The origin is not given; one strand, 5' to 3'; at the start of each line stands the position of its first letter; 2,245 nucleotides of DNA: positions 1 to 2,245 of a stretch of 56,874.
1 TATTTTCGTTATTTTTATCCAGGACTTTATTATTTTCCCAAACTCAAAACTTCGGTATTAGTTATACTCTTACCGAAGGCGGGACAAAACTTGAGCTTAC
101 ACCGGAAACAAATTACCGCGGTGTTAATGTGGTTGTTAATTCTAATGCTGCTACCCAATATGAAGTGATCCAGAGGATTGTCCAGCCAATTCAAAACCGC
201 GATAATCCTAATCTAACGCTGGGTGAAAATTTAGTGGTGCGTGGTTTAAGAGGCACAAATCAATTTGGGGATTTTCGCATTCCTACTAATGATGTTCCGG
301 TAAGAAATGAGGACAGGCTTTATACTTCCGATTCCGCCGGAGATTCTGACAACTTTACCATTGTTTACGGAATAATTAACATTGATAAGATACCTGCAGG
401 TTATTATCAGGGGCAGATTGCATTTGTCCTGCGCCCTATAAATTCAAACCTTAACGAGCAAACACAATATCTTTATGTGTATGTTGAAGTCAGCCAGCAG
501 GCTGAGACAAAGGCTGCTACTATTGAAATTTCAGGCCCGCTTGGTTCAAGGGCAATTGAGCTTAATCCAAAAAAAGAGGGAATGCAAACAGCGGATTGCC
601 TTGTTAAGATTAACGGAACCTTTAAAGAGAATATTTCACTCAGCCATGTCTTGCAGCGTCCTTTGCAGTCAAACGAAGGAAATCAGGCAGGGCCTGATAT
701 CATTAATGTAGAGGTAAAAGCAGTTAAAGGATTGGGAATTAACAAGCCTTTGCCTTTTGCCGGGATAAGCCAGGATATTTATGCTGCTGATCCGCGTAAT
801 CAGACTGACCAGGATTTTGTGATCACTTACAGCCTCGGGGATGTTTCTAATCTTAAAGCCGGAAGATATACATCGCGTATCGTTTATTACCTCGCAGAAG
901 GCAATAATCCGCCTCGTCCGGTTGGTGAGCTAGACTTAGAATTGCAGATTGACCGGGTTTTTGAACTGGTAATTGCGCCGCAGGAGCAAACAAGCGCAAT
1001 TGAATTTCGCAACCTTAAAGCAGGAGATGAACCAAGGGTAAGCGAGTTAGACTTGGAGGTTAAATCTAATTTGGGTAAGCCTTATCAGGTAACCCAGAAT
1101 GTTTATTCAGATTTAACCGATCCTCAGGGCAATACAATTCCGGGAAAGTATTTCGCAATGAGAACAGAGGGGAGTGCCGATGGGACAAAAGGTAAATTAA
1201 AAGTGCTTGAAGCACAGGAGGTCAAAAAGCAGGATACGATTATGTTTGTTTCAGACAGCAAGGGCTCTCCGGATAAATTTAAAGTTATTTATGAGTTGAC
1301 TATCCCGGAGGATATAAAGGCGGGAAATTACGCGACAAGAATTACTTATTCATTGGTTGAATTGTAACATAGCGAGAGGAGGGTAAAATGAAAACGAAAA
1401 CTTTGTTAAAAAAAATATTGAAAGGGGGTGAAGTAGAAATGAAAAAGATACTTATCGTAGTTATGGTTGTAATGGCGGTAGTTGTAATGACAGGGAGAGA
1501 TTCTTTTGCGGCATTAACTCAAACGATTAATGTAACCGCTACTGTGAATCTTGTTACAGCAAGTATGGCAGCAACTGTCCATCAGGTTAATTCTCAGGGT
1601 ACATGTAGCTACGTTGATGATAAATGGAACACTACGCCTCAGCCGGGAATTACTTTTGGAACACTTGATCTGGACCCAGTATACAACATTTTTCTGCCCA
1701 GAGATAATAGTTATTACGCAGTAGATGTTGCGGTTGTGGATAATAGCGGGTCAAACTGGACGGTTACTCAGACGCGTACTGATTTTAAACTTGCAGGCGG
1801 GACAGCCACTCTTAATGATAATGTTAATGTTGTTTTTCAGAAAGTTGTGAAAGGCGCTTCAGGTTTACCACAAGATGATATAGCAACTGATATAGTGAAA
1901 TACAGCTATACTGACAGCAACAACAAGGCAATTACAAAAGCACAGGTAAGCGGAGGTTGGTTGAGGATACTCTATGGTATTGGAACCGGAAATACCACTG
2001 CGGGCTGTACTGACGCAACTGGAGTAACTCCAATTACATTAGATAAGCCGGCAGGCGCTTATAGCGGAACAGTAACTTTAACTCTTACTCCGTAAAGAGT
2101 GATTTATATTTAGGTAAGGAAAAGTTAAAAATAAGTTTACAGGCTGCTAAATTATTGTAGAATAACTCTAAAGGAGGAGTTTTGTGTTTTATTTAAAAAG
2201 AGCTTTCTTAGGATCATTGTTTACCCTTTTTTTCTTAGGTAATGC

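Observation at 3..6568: Chaperone/usher-like surface-fibre locus with non-canonical parts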

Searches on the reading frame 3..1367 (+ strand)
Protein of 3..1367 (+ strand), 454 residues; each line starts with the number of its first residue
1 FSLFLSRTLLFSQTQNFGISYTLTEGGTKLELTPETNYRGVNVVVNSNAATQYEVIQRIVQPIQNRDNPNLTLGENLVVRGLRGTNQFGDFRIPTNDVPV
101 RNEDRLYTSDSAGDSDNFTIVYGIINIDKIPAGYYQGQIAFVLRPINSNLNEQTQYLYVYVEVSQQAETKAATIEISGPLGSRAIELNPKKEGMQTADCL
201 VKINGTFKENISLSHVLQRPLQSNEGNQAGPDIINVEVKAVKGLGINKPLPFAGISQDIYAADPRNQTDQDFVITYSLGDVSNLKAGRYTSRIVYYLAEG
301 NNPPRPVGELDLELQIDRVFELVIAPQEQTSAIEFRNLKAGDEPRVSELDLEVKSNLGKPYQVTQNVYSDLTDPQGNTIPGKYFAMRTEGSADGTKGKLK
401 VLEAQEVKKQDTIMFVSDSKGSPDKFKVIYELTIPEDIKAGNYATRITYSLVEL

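Call 4: search_protein_families(library=pfam, proteins=[window:3-1367:+], max_evalue=1)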
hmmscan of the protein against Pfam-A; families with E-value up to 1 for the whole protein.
window:3-1367:+ (454 aa): 1 family
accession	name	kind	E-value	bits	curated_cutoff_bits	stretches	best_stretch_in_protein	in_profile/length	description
PF12439.13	GDE_N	-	0.065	13.2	27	1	5-71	96-166/219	Glycogen debranching enzyme N terminal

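Call 5: search_protein_families(library=ncbifam, proteins=[window:3-1367:+], max_evalue=1)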
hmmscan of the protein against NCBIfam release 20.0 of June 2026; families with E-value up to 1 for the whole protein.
window:3-1367:+ (454 aa): 1 family
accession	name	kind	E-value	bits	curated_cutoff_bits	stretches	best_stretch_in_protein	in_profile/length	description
NF058581.1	CPR_Pam_pilin_C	domain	6e-06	26.4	55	0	403-450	97-143/148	Pam pilus system pilin subunit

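Call 26: search_solved_structures(query=window:3-1367:+, max_evalue=10)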
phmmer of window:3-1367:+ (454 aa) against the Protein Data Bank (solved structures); distinct sequences matched with E-value up to 10: 2.
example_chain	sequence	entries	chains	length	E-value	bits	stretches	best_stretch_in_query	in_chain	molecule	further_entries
8whn_A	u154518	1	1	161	0.31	13.3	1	348-431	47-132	Ribophorin 1 superfamily protein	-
7mnp_B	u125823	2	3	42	1.8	10.7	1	178-211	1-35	E3 SUMO-protein ligase RanBP2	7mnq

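Call 64: search_protein_families(library=ncbifam, alignment_id=A5, max_evalue=0.01)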
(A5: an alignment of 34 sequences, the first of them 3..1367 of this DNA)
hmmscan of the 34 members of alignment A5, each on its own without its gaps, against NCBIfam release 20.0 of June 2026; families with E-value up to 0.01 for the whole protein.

A. member 1, window:3-1367:+ (454 aa): 1 family
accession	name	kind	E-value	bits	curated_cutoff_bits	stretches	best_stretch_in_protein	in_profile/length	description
NF058581.1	CPR_Pam_pilin_C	domain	6e-06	26.4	55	0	403-450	97-143/148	Pam pilus system pilin subunit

B. families by the number of members that match (of 34 scanned): 2 families
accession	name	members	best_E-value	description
NF058581.1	CPR_Pam_pilin_C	14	1e-07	Pam pilus system pilin subunit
NF041713.1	Tar_polymTarL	1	0.00031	teichoic acid ribitol-phosphate polymerase TarL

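Call 65: search_solved_structures(query=A5, max_evalue=10, show_alignments=3)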
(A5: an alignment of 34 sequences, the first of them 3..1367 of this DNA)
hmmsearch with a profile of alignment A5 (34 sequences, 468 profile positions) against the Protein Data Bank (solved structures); distinct sequences matched with E-value up to 10: 2.
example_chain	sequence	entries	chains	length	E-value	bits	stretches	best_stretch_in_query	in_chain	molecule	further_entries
3f83_A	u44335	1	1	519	0.28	12.9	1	145-340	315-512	Fusion of the minor pilin CfaE and major pilin CfaB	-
2ru9_A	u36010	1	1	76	0.83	11.4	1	179-239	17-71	Predicted transporter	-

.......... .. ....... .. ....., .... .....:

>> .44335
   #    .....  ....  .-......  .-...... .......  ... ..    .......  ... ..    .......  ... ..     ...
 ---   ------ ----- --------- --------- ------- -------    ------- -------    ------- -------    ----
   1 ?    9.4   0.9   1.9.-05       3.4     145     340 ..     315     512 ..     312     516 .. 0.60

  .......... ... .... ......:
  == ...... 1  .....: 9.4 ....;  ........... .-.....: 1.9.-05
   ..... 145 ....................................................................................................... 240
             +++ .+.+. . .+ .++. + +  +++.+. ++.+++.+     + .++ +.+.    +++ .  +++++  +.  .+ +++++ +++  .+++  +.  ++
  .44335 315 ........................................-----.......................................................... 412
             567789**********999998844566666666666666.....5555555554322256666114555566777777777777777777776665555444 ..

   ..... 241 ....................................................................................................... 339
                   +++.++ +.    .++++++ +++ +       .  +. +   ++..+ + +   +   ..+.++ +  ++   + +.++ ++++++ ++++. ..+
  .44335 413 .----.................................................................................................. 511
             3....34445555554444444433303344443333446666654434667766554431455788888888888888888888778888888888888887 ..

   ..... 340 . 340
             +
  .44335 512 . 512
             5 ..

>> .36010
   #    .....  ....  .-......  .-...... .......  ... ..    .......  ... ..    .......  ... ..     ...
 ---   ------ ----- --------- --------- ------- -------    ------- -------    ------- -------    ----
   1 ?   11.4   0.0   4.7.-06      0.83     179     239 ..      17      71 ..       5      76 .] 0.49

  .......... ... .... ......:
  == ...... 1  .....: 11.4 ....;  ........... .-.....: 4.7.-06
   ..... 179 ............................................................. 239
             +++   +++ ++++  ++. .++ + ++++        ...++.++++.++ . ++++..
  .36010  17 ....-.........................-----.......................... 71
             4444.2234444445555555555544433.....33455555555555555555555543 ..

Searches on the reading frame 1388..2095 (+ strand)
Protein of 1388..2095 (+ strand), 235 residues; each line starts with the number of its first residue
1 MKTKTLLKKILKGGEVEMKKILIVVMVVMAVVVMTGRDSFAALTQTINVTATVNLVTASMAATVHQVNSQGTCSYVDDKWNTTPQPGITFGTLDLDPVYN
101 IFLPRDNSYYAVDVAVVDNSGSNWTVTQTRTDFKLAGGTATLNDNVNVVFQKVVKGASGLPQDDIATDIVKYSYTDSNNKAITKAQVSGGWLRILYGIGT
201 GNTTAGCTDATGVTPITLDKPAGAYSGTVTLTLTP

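Call 4: search_protein_families(library=pfam, proteins=[window:1388-2095:+], max_evalue=1)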
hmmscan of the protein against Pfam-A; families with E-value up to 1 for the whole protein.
window:1388-2095:+ (235 aa): 2 families
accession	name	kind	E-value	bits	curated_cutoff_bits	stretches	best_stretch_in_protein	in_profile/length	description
PF19467.4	DUF6004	-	0.031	13.7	25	1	26-89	21-83/400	Family of unknown function (DUF6004)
PF19747.4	DUF6234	-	0.052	14.4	27.5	1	15-68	51-104/129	Family of unknown function (DUF6234)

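Call 5: search_protein_families(library=ncbifam, proteins=[window:1388-2095:+], max_evalue=1)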
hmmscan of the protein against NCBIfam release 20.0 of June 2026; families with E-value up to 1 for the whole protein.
window:1388-2095:+ (235 aa): 2 families
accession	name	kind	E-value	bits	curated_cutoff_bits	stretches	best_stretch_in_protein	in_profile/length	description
NF008475.0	PRK11372.1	equivalog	0.02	14.9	168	1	17-118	2-100/109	C-type lysozyme inhibitor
NF007881.0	PRK10588.1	equivalog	0.057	13.9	116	1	18-68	17-67/97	cyd operon protein YbgE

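Call 25: search_solved_structures(query=window:1388-2095:+, max_evalue=10)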
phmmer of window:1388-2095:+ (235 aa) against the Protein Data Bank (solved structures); distinct sequences matched with E-value up to 10: 2.
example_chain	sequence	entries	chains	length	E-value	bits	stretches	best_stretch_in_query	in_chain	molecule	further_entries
6x93_B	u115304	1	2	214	0.41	13.5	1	75-163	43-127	Interleukin-10 receptor subunit alpha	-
1j7v_R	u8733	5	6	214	0.79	12.6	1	75-162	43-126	INTERLEUKIN-10 RECEPTOR ALPHA CHAIN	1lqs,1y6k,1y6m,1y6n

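Call 30: find_homologous_proteins(query=window:1388-2095:+, max_evalue=0.001)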
Query window:1388-2095:+ (235 aa): 14 proteins with E <= 0.001 among 1032 candidates.
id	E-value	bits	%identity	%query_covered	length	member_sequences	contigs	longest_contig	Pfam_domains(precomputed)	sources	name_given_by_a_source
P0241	8.4e-147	505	100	100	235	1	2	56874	-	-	-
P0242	1.4e-64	236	56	100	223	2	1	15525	-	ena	-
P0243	2.8e-64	235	55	100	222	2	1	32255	-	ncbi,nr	ncbi:MAG: hypothetical protein HZC15_02930 [Candidatus Omnitrophica bacterium]|nr:hypothetical prote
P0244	1.4e-44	170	48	100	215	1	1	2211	-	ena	-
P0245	8.7e-44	168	49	93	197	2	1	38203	-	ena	-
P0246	2.5e-41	160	47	100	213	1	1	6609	-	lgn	-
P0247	5.6e-40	155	46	93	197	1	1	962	-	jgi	jgi:hypothetical protein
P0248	5.5e-38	149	45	93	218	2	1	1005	-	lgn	-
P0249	2.1e-37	147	49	93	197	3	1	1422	-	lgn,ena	-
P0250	5.5e-36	142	47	94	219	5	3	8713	-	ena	-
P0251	2.6e-35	140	46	100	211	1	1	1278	-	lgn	-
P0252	1.7e-33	134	44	93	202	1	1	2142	-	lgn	-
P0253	3.4e-33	133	48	94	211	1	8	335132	-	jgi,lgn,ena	-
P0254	1.5e-21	95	38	93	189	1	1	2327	-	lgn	-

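Call 41: search_protein_representatives(alignment_id=A3)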
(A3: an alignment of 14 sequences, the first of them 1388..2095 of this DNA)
Query: 14 sequences, 206 profile positions. Proteins with E-value up to 0.001 (for the whole library): 390; up to 1e-10: 210; up to 1e-30: 93. The best 150 are listed.
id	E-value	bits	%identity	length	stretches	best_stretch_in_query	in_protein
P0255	2.0e-83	295.5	-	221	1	3-206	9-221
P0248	3.2e-79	281.7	-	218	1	13-206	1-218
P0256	1.4e-69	250.3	-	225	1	13-206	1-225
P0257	3.0e-68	245.9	-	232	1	8-205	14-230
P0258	1.3e-67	243.9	-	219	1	14-205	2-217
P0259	3.2e-67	242.5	-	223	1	3-204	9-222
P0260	3.4e-67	242.5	-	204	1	13-206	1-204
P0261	8.4e-66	237.9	-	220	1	4-206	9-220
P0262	1.2e-65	237.5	-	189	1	13-204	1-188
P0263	8.7e-65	234.6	-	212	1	13-204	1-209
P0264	1.1e-64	234.3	-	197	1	16-206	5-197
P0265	7.3e-64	231.6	-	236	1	11-206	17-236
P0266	1.0e-63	231.1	-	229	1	12-206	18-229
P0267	2.7e-61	223.2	-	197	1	13-206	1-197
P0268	3.2e-59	216.4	-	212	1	15-206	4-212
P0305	3.2e-45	170.7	-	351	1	37-205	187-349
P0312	2.5e-43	164.6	-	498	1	39-205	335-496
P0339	1.5e-34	135.8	-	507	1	36-204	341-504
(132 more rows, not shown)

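Call 43: search_protein_families(library=pfam, alignment_id=A4, max_evalue=0.1)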
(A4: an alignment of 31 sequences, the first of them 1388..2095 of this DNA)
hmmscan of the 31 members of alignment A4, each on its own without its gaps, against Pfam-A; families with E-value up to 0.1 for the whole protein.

A. member 1, window:1388-2095:+ (235 aa): 2 families
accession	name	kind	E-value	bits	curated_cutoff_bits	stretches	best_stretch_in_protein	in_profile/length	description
PF19467.4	DUF6004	-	0.031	13.7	25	0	26-89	21-83/400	Family of unknown function (DUF6004)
PF19747.4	DUF6234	-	0.052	14.4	27.5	1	15-68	51-104/129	Family of unknown function (DUF6234)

B. families by the number of members that match (of 31 scanned): 5 families
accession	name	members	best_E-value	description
PF02156.21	Glyco_hydro_26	3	2.6e-13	Glycosyl hydrolase family 26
PF19747.4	DUF6234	2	0.0022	Family of unknown function (DUF6234)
PF19467.4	DUF6004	1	0.031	Family of unknown function (DUF6004)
PF21190.3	Bbp16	1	0.066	Bbp16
PF03167.25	UDG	1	0.093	Uracil DNA glycosylase superfamily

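Call 49: search_solved_structures(query=A4, max_evalue=10, show_alignments=2)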
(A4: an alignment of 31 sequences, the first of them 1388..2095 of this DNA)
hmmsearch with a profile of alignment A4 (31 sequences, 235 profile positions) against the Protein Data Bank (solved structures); distinct sequences matched with E-value up to 10: 2.
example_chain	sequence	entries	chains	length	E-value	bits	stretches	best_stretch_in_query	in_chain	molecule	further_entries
9i4t_U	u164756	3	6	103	1.8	11.4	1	23-69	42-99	Photosystem II 5 kDa protein, chloroplastic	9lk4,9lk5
5cwf_A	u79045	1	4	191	5.2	9.9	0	4-45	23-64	Designed helical repeat protein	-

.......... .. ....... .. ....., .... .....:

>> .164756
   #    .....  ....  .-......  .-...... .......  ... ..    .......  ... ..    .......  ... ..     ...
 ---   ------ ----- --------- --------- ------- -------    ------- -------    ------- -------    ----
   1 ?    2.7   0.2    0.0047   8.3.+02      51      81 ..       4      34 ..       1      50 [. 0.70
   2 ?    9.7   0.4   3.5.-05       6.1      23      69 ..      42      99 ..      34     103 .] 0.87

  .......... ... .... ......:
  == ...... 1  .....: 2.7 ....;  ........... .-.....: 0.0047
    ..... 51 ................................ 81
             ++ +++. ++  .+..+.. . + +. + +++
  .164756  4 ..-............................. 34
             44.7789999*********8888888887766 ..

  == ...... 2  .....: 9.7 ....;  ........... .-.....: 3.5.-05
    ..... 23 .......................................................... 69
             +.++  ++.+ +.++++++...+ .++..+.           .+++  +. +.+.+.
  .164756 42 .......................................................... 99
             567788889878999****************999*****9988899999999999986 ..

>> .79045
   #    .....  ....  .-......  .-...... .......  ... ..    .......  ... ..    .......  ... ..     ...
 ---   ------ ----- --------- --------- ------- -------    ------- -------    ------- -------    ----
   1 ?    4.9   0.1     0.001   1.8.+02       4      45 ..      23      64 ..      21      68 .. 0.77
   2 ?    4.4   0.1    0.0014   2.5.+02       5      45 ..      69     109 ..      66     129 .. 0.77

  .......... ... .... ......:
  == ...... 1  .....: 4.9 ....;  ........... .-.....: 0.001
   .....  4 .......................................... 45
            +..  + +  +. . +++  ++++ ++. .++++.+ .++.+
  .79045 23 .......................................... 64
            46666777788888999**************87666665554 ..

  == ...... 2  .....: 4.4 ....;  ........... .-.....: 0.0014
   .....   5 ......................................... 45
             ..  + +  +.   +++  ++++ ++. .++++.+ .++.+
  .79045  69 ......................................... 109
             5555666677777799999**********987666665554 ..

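Call 68: search_protein_families(library=pfam, proteins=[P0305, P0312, P0339], max_evalue=0.0001)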
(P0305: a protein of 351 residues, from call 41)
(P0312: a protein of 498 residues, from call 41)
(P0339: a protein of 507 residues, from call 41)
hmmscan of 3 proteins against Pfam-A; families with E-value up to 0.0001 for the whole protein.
P0305 (351 aa): 1 family
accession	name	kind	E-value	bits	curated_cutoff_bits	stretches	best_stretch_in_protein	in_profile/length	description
PF02156.21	Glyco_hydro_26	-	2.6e-13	50.5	20.2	1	9-153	162-292/311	Glycosyl hydrolase family 26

P0312 (498 aa): 1 family
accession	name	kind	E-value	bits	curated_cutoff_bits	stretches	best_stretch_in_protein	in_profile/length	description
PF02156.21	Glyco_hydro_26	-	1.3e-08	35.1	20.2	1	105-270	130-269/311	Glycosyl hydrolase family 26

P0339 (507 aa): 1 family
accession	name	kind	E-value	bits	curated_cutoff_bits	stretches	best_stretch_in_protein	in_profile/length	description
PF02156.21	Glyco_hydro_26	-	4.6e-07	29.9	20.2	1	158-240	162-246/311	Glycosyl hydrolase family 26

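Call 70: search_protein_families(library=ncbifam, alignment_id=A4, max_evalue=0.1)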
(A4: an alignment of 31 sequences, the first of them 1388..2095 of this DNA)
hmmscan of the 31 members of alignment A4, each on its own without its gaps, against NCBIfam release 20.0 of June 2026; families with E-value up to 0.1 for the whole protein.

A. member 1, window:1388-2095:+ (235 aa): 2 families
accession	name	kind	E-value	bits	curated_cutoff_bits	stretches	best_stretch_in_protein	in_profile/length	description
NF008475.0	PRK11372.1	equivalog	0.02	14.9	168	1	17-118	2-100/109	C-type lysozyme inhibitor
NF007881.0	PRK10588.1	equivalog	0.057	13.9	116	1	18-68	17-67/97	cyd operon protein YbgE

B. families by the number of members that match (of 31 scanned): 8 families
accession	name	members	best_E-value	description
NF008475.0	PRK11372.1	1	0.02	C-type lysozyme inhibitor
NF040942.2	hypo_ExtJ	1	0.032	selenite/tellurite reduction operon protein ExtJ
NF047408.1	SA0632_fam_LP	1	0.037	SA0632 family lipoprotein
NF053514.2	JUQZ_fam_ocin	1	0.042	BLB8/JUQZ-1 family protein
NF007881.0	PRK10588.1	1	0.057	cyd operon protein YbgE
NF047452.1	PerABupregLA3478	1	0.066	LA_3478 family PerA/PerB upregulated protein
TIGR00302.1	TIGR00302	1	0.075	phosphoribosylformylglycinamidine synthase subunit PurS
TIGR03931.1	T7SS_Rv3446c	1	0.092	type VII secretion-associated protein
